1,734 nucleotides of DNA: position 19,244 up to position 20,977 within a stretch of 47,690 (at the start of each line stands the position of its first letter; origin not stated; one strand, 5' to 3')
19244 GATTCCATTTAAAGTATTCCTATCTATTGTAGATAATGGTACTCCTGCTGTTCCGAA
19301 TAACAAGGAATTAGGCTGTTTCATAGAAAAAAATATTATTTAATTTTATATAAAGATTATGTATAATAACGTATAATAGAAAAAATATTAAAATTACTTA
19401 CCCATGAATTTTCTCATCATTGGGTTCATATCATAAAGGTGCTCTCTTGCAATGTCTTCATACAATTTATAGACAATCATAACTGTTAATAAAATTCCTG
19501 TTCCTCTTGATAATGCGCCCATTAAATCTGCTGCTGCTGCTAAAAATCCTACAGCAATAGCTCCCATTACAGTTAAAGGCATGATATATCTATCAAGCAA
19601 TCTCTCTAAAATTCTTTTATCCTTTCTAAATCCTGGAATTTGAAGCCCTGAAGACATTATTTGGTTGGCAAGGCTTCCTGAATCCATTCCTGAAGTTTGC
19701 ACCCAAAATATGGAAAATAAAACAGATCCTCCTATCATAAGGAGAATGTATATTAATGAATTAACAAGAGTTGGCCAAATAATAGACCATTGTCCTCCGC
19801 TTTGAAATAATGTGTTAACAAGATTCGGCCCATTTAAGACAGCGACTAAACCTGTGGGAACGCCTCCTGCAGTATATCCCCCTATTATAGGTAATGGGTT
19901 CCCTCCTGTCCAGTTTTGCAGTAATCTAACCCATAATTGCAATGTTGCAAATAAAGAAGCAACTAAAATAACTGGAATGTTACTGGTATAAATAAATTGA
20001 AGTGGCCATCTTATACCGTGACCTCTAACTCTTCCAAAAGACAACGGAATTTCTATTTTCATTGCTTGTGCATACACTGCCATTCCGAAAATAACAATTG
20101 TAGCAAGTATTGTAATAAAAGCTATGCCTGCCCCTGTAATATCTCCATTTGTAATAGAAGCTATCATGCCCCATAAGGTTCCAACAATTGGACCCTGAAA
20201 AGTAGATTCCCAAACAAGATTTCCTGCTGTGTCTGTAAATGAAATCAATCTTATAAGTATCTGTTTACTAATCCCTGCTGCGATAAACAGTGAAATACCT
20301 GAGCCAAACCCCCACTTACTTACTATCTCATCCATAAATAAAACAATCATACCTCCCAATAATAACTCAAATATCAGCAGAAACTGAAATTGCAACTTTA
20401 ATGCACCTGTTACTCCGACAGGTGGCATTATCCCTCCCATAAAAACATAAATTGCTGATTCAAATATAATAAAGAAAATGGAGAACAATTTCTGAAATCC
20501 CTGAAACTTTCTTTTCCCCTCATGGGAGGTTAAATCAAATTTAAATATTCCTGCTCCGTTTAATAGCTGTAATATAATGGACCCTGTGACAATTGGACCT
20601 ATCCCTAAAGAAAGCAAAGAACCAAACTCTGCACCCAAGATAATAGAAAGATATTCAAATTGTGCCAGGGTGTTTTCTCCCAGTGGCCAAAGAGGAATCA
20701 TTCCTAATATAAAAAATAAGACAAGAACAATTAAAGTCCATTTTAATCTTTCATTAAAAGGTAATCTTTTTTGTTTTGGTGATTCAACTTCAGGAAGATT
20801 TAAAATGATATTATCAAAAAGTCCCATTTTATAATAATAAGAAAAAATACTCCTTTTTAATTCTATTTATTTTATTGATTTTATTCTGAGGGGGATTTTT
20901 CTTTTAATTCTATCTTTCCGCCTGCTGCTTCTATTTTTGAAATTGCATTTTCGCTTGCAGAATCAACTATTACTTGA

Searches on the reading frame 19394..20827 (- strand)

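Call 31: search_protein_families(library=pfam, proteins=[window:19394-20827:-], max_evalue=0.001)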
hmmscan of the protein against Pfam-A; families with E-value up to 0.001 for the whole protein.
window:19394-20827:- (477 aa): 1 family
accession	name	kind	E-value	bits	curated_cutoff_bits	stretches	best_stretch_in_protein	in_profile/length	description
PF00344.25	SecY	-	1.5e-61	208.9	32.2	1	70-456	1-306/306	SecY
